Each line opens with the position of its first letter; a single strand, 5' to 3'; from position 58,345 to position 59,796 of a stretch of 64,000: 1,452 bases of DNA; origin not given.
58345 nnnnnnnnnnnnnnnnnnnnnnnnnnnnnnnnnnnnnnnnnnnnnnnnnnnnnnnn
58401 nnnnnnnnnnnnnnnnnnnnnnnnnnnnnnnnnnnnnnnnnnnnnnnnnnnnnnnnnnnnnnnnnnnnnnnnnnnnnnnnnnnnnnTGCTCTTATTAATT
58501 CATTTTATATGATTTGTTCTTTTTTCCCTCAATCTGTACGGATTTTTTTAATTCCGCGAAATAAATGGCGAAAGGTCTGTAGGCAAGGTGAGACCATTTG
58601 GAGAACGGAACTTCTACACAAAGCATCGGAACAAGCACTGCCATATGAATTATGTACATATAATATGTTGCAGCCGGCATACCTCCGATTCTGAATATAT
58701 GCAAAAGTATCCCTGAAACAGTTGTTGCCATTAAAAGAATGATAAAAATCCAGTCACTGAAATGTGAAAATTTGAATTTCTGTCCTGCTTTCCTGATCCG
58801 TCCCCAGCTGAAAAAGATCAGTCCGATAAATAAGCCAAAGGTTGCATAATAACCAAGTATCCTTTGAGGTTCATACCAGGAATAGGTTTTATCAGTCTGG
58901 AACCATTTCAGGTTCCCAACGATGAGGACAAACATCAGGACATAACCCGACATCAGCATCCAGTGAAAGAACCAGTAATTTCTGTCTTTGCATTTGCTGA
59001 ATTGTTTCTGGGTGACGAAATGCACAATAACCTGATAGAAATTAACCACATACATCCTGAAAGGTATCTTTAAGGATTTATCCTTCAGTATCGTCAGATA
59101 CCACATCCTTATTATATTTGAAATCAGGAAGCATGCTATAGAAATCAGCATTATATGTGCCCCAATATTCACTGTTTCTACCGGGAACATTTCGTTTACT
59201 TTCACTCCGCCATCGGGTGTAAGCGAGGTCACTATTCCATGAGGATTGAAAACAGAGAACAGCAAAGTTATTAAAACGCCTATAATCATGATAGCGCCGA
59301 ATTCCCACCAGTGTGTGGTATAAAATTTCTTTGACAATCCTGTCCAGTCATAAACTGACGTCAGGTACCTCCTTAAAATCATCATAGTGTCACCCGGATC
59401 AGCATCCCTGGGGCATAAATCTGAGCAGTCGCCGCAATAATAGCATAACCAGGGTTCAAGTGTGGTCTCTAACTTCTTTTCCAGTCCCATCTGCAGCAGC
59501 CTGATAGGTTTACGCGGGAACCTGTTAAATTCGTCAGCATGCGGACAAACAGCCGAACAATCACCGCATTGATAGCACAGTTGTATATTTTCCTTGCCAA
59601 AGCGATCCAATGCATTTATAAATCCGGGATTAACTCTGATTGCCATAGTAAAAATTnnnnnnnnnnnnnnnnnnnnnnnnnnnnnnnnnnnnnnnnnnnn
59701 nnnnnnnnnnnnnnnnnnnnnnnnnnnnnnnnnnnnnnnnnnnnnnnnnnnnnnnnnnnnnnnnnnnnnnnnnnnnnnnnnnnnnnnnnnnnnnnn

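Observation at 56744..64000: Mvh-type [NiFe]-hydrogenase operonically fused to a Qmo-like (HdrA / HdrC-NarI fusion / HdrA) membrane module in a Bacteroidota-like genome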

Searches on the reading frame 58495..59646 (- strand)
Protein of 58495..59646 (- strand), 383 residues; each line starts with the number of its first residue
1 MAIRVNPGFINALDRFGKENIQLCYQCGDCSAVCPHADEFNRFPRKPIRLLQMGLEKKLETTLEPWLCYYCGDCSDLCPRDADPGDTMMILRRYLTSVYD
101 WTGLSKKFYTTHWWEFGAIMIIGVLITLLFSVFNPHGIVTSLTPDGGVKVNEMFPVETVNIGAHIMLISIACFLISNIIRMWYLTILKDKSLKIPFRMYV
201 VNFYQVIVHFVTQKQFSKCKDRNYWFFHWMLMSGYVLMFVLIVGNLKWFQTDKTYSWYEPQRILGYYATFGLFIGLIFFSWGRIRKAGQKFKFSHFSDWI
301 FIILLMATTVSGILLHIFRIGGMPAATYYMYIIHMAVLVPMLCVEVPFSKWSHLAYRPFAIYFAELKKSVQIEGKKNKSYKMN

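Call 3: search_protein_families(library=pfam, proteins=[window:58495-59646:-], max_evalue=0.01)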
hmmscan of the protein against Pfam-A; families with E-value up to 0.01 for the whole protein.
window:58495-59646:- (383 aa): 8 families
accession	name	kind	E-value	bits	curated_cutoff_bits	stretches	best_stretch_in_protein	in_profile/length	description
PF13183.11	Fer4_8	-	8.1e-09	36.3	27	1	22-81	3-67/68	4Fe-4S dicluster domain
PF13534.11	Fer4_17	-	4.5e-08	34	22.2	1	24-82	2-60/61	4Fe-4S dicluster domain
PF12838.12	Fer4_7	-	7.8e-08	33.1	27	1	24-82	2-52/52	4Fe-4S dicluster domain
PF25160.1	LdpA_Fe-S-bd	-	5.2e-07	29.8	27.6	1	19-37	23-41/49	LdpA Fe-S cluster-binding domain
PF13187.11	Fer4_9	-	1.3e-06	28.8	27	1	24-81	2-50/52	4Fe-4S dicluster domain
PF13237.11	Fer4_10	-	1e-05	25.8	25.5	1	22-79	7-53/53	4Fe-4S dicluster domain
PF13484.11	Fer4_16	-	5.9e-05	24.2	30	0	22-36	51-65/66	4Fe-4S double cluster binding domain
PF00037.32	Fer4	-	0.00087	19.5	21.1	0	67-82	7-22/24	4Fe-4S binding domain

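Call 5: search_protein_families(library=ncbifam, proteins=[window:58495-59646:-], max_evalue=0.001)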
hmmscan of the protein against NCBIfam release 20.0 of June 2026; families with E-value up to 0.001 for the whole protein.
window:58495-59646:- (383 aa): 15 families
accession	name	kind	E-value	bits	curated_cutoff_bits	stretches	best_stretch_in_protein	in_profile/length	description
NF038018.1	qmoC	equivalog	2.8e-60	204.7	300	1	9-363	5-360/360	quinone-interacting membrane-bound oxidoreductase complex subunit QmoC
TIGR03290.1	CoB_CoM_SS_C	equivalog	2.1e-13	50.4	160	1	21-94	1-74/144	CoB--CoM heterodisulfide reductase subunit C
NF041890.1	hdrC_Methbact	equivalog_domain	2.4e-10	40.3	270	1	17-94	24-100/192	ferredoxin:CoB-CoM heterodisulfide reductase subunit HdrC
NF041779.1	hetero_SS_HdrC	equivalog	3.3e-08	33.3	350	1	21-93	30-101/198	ferredoxin:CoB-CoM heterodisulfide reductase subunit HdrC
TIGR02512.1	FeFe_hydrog_A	subfamily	2.4e-05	23.4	405.95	1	20-82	5-66/375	[FeFe] hydrogenase, group A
NF004914.0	PRK06273.1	equivalog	0.00012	21.9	163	1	22-79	51-106/167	ferredoxin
TIGR00314.1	cdhA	equivalog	0.00014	19.8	781.3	1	19-82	396-453/784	CO dehydrogenase/acetyl-CoA synthase complex subunit alpha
NF009226.0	PRK12576.1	equivalog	0.0002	20.8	344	0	23-95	155-237/317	succinate dehydrogenase/fumarate reductase iron-sulfur subunit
NF045663.1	diclust_near_Sec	equivalog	0.00023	19.4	530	1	26-95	310-382/759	pyridine nucleotide-disulfide oxidoreductase/dicluster-binding protein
NF011607.0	PRK15033.1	subfamily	0.00027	20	524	0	66-367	67-377/389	tricarballylate utilization 4Fe-4S protein TcuB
TIGR03287.1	methan_mark_16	hypoth_equivalog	0.00029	19.4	363.95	0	11-36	319-344/391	methanogenesis marker 16 metalloprotein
NF058577.1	FdxA_fam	equivalog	0.00043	20.4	65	0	64-82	34-52/52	4Fe-4S ferredoxin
TIGR02484.1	CitB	equivalog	0.00065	19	246.6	0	226-365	217-356/372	tricarballylate utilization 4Fe-4S protein TcuB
NF040763.1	FeFe_hydrog_A6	exception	0.00073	18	765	0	21-82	144-204/571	NADH-dependent [FeFe] hydrogenase, group A6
NF045874.1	Vhu_polyferre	exception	0.0009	18.1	600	0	18-82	288-345/381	F420-non-reducing hydrogenase associated-polyferredoxin VhuB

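Call 8: find_homologous_proteins(query=window:58495-59646:-, max_evalue=1e-10)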
Query window:58495-59646:- (383 aa): 4151 proteins with E <= 1e-10 among 6694 candidates; the best 120 are listed.
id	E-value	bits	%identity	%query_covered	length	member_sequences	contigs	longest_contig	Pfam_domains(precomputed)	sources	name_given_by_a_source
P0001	1.4e-267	905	100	100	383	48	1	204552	PF12838.13,PF13534.12,PF25160.2,PF13183.12,PF13187.12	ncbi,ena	-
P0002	1.0e-237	807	88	99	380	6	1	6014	PF12838.13,PF13534.12,PF25160.2,PF13237.12,PF13183.12,PF13187.12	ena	-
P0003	8.4e-233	791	87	100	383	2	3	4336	PF12838.13,PF13534.12,PF25160.2,PF13237.12,PF13183.12,PF13187.12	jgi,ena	-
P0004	2.0e-227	773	85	99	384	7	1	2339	PF12838.13,PF13534.12,PF25160.2,PF13237.12,PF13183.12,PF13187.12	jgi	jgi:ferredoxin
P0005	2.6e-225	766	84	99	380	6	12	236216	PF12838.13,PF13534.12,PF25160.2,PF13237.12,PF13183.12,PF13187.12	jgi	jgi:ferredoxin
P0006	7.6e-224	761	84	98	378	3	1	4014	PF12838.13,PF13534.12,PF25160.2,PF13183.12,PF13187.12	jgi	-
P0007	1.5e-222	757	83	99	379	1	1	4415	PF12838.13,PF13534.12,PF25160.2,PF13237.12,PF13183.12,PF13187.12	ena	-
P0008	1.7e-222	757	82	100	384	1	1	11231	PF13484.12,PF12838.13,PF13534.12,PF25160.2,PF13237.12,PF13183.12,PF13187.12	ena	-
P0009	3.3e-222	756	82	99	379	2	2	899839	PF13484.12,PF12838.13,PF13534.12,PF25160.2,PF13237.12,PF13183.12,PF13187.12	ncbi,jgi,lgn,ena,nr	ncbi:MAG TPA: 4Fe-4S dicluster domain-containing protein [Bacteroidales bacterium]|nr:4Fe-4S diclust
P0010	7.4e-221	752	81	100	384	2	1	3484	PF12838.13,PF13534.12,PF25160.2,PF13237.12,PF13183.12,PF13187.12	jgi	-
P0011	2.3e-220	750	80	100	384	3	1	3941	PF12838.13,PF13534.12,PF25160.2,PF13237.12,PF13183.12,PF13187.12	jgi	jgi:ferredoxin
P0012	1.0e-218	744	81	100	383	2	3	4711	PF13484.12,PF12838.13,PF13534.12,PF25160.2,PF13237.12,PF13183.12,PF13187.12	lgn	-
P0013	4.5e-214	729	80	99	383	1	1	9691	PF13484.12,PF12838.13,PF13534.12,PF25160.2,PF13237.12,PF13183.12,PF13187.12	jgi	jgi:ferredoxin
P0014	7.5e-214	728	80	100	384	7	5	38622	PF12838.13,PF13534.12,PF25160.2,PF13237.12,PF13183.12,PF13187.12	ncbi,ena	-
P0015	2.8e-211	720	78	98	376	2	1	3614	PF12838.13,PF13534.12,PF25160.2,PF13237.12,PF13183.12,PF13187.12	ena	-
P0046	8.5e-151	521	56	99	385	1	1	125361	PF12838.13,PF13534.12,PF25160.2,PF13237.12,PF13183.12,PF13187.12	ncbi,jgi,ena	-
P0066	1.2e-140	487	55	98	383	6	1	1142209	PF12838.13,PF13534.12,PF25160.2,PF13237.12,PF13183.12,PF13187.12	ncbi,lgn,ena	-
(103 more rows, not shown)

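Call 9: find_encoding_contigs(protein=P0001, flank=10000, max_places=4)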
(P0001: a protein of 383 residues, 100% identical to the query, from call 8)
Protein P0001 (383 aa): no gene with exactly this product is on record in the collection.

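Call 10: find_encoding_contigs(protein=P0009, flank=10000, max_places=3)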
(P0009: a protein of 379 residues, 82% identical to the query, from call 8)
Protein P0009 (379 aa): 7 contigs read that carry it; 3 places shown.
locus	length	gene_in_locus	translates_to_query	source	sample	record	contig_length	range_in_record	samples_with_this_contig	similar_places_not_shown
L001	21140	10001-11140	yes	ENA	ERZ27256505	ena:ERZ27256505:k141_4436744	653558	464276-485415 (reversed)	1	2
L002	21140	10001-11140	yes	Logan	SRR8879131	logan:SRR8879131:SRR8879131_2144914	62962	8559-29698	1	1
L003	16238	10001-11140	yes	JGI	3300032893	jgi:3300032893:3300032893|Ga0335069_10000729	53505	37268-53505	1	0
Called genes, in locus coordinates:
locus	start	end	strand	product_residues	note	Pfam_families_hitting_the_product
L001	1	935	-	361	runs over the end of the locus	PF01924:HypD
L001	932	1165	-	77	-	PF01455:HupF_HypC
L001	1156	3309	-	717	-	PF07503:zf-HYPF, PF01300:Sua5_yciO_yrdC, PF17788:HypF_C, PF22521:HypF_C_2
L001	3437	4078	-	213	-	PF06971:Put_DNA-bind_N, PF02629:CoA_binding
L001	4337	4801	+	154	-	PF01750:HycI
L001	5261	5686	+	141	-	PF02662:FlpD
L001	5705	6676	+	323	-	PF01058:Oxidored_q6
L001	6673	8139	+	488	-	PF27537:HoxH, PF00374:NiFeSe_Hases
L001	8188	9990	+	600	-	PF00890:FAD_binding_2 (weak), PF07992:Pyr_redox_2 (faint), PF12831:FAD_oxidored (weak), PF13450:NAD_binding_8 (faint)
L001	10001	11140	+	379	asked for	PF13484:Fer4_16 (faint), PF25160:LdpA_Fe-S-bd (faint), PF12838:Fer4_7 (weak), PF13183:Fer4_8, PF13187:Fer4_9 (weak), PF13237:Fer4_10 (faint), PF13534:Fer4_17 (weak)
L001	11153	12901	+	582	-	PF00890:FAD_binding_2 (weak), PF01266:DAO (weak), PF07992:Pyr_redox_2 (weak), PF12831:FAD_oxidored, PF13450:NAD_binding_8, PF13237:Fer4_10 (weak), PF14697:Fer4_21 (weak), PF12838:Fer4_7 (weak), +2 more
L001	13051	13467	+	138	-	-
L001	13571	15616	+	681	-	PF00456:Transketolase_N, PF02779:Transket_pyr, PF02780:Transketolase_C (weak), PF22613:Transketolase_C_1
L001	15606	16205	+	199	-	PF00702:Hydrolase, PF13419:HAD_2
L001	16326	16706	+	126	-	-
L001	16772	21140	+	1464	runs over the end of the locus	PF00873:ACR_tran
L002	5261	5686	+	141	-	PF02662:FlpD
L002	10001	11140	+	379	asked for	PF13484:Fer4_16 (faint), PF25160:LdpA_Fe-S-bd (faint), PF12838:Fer4_7 (weak), PF13183:Fer4_8, PF13187:Fer4_9 (weak), PF13237:Fer4_10 (faint), PF13534:Fer4_17 (weak)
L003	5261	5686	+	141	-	PF02662:FlpD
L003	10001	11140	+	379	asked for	PF13484:Fer4_16 (faint), PF25160:LdpA_Fe-S-bd (faint), PF12838:Fer4_7 (weak), PF13183:Fer4_8, PF13187:Fer4_9 (weak), PF13237:Fer4_10 (faint), PF13534:Fer4_17 (weak)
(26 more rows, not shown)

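Call 11: find_encoding_contigs(protein=P0005, flank=10000, max_places=3)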
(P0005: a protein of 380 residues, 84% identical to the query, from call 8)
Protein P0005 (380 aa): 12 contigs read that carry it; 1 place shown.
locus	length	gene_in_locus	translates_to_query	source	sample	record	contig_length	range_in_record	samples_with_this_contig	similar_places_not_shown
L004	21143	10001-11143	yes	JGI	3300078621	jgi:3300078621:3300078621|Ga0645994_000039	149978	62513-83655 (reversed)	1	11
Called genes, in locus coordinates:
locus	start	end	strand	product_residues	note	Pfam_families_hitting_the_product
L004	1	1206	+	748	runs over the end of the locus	PF00708:Acylphosphatase, PF07503:zf-HYPF, PF01300:Sua5_yciO_yrdC, PF17788:HypF_C, PF00814:TsaD (faint), PF22521:HypF_C_2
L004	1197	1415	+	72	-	PF01455:HupF_HypC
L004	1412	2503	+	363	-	PF01924:HypD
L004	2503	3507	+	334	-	PF00586:AIRS, PF02769:AIRS_C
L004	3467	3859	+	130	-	PF01155:HypA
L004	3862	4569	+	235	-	PF02492:cobW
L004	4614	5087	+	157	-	PF01750:HycI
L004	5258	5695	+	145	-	PF02662:FlpD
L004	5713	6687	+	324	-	PF01058:Oxidored_q6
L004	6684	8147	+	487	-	PF27537:HoxH, PF00374:NiFeSe_Hases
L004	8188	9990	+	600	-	PF07992:Pyr_redox_2 (faint), PF00890:FAD_binding_2 (weak), PF12831:FAD_oxidored, PF13450:NAD_binding_8 (weak), PF00037:Fer4 (faint)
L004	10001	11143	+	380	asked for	PF25160:LdpA_Fe-S-bd (faint), PF12838:Fer4_7 (weak), PF13183:Fer4_8, PF13187:Fer4_9 (weak), PF13237:Fer4_10 (weak), PF13534:Fer4_17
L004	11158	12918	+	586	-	PF07992:Pyr_redox_2, PF00890:FAD_binding_2, PF01266:DAO, PF12831:FAD_oxidored, PF13450:NAD_binding_8, PF13237:Fer4_10, PF14697:Fer4_21, PF12838:Fer4_7, +8 more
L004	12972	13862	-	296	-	-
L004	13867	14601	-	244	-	-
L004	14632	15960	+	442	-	PF08309:LVIVD (faint)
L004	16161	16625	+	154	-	PF01257:2Fe-2S_thioredx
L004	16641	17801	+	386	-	PF01512:Complex1_51K, PF10589:NADH_4Fe-4S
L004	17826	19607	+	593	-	PF00111:Fer2, PF13510:Fer2_4, PF10588:NADH-G_4Fe-4S_3, PF12838:Fer4_7, PF13187:Fer4_9 (weak), PF22117:Fer4_Nqo3, PF02906:Fe_hyd_lg_C, PF02256:Fe_hyd_SSU, +1 more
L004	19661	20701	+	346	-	PF00795:CN_hydrolase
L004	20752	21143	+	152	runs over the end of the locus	-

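Call 12: search_solved_structures(query=window:58495-59646:-, max_evalue=0.01, show_alignments=2)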
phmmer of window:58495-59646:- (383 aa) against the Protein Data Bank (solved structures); distinct sequences matched with E-value up to 0.01: 7.
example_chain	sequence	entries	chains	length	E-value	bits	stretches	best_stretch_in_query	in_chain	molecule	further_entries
7bkb_C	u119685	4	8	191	1.1e-13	54.3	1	5-93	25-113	CoB--CoM heterodisulfide reductase subunit C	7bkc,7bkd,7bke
8rvv_C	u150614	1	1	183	8.4e-09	38.3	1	9-92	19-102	H(2):CoB-CoM heterodisulfide,ferredoxin reductase subunit C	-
8rvu_c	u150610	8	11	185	8.6e-09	38.3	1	9-92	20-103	H(2):CoB-CoM heterodisulfide,ferredoxin reductase subunit C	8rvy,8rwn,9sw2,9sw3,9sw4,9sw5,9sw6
9sfi_E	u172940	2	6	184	1.2e-08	37.7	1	19-92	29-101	H(2)/formate:CoB-CoM heterodisulfide,ferredoxin reductase subunit C2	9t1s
5odc_C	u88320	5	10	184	1.7e-08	37.3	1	20-93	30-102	Heterodisulfide reductase, subunit C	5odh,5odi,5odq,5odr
5t5i_F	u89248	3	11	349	0.0043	19.5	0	14-82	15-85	Tungsten formylmethanofuran dehydrogenase subunit fwdF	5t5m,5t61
5t5i_G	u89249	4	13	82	0.0055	19.1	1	21-82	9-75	Tungsten formylmethanofuran dehydrogenase subunit fwdG | Tungsten formylmethanofuran dehydrogenase, subunit G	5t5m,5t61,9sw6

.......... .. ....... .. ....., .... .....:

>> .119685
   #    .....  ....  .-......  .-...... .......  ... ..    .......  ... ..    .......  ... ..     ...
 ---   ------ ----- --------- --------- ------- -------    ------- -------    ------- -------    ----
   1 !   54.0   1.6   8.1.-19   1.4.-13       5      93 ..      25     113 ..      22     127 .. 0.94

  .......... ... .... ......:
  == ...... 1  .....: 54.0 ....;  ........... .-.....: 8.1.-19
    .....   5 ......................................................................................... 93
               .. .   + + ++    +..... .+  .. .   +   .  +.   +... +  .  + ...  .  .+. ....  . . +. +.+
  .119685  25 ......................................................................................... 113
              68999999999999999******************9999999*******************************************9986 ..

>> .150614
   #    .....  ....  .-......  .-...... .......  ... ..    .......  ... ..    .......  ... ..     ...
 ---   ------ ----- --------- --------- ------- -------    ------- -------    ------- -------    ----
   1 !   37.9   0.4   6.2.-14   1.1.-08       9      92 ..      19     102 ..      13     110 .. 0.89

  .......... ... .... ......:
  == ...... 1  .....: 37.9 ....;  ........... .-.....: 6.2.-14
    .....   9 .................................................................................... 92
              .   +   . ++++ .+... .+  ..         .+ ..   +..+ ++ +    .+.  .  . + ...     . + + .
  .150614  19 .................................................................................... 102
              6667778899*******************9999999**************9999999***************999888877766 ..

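Call 20: find_related_loci(query=A1, collection=genome_contigs, flank=10000)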
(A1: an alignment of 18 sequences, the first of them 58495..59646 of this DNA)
Query A1 (383 aa) in genome_contigs; peptide patterns used: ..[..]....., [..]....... (x = any residue, [..] = any of these).
600 stretches matched a pattern (row limit reached: there are more); 595 encode a relative of the query (tblastn E <= 1e-3); the best 80 are kept; 80 distinct loci.
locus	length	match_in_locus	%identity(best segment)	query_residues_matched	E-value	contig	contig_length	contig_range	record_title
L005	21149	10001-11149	98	1-383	0e+0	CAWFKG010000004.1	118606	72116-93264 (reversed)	MAG: uncultured Bacteroidales bacterium isolate MFD06435.bin.2.94 genome assembly, contig: contig_18570, whole genome sh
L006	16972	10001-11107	61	1-369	1e-159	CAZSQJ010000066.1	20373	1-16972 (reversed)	MAG TPA_asm: uncultured Bacteroidales bacterium isolate binchicken_co22_40 genome assembly, contig: NODE_2816_length_203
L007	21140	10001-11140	56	1-379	3e-147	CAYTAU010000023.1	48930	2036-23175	MAG TPA_asm: uncultured Bacteroidales bacterium isolate SRP191223_co1_49 genome assembly, contig: NODE_443_length_48930_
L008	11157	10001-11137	54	1-383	4e-146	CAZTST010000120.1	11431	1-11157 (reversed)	MAG TPA_asm: uncultured Draconibacterium sp. isolate SRP256446_co1_70 genome assembly, contig: NODE_2828_length_11431_co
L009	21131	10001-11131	55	1-377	6e-143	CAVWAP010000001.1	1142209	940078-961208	MAG: uncultured Bacteroidales bacterium isolate MFD03804.bin.1.231 genome assembly, contig: contig_10748, whole genome s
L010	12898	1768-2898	54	1-378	3e-141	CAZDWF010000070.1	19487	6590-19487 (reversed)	MAG TPA_asm: uncultured Bacteroidales bacterium isolate SRP167671_co2_84 genome assembly, contig: NODE_3734_length_19487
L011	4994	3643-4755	55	1-368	8e-141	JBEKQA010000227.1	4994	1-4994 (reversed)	MAG: Bacteroidales bacterium isolate SPRUCE 477 SPRUCE_477_227, whole genome shotgun sequence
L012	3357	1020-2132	54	1-368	1e-142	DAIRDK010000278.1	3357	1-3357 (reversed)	MAG TPA_asm: Bacteroidales bacterium isolate CTOTU7589 NODE_47246_length_3357_cov_5.293459, whole genome shotgun sequenc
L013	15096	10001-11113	56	1-368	4e-137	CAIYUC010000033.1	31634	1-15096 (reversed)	MAG: uncultured Bacteroidales bacterium isolate A14_bin-1928 genome assembly, contig: bin-1928:033/244, whole genome sho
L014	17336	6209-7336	53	4-371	3e-136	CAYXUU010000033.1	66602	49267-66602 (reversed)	MAG TPA_asm: uncultured Bacteroidales bacterium isolate SRP167671_co1_178 genome assembly, contig: NODE_434_length_66602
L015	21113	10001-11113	54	1-368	3e-135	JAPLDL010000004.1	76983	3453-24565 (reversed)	MAG: Bacteroidetes bacterium isolate LacPavin_0419_WC90_MAG_45_16 LacPavin_0419_WC90_scaffold_39680, whole genome shotgu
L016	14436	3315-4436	54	4-366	5e-135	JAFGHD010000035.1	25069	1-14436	MAG: Bacteroidales bacterium isolate Zod_Metabat.1433 k87_1325554, whole genome shotgun sequence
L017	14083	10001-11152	51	4-377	3e-135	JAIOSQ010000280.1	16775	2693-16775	MAG: Bacteroidales bacterium isolate SMBSF48 bin_32_k127_661869, whole genome shotgun sequence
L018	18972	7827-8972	53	1-379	8e-135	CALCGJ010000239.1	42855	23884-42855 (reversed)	MAG TPA_asm: uncultured Bacteroidetes bacterium isolate ERR2206790_bin.55_CONCOCT_v1.1_MAG genome assembly, contig: ERZ8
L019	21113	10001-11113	53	1-368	3e-133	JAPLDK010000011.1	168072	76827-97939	MAG: Bacteroidetes bacterium isolate LacPavin_0419_WC90_MAG_45_18 LacPavin_0419_WC90_scaffold_507540, whole genome shotg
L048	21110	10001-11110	51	5-366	8e-125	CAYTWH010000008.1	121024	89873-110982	MAG TPA_asm: uncultured Bacteroidales bacterium isolate binchicken_co243_280 genome assembly, contig: NODE_56_length_121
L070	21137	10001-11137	47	3-383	1e-114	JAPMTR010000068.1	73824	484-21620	MAG: Candidatus Methanoperedens sp. isolate Ig 1 Ig18389_08E140C01_z1_2020_scaffold_209, whole genome shotgun sequence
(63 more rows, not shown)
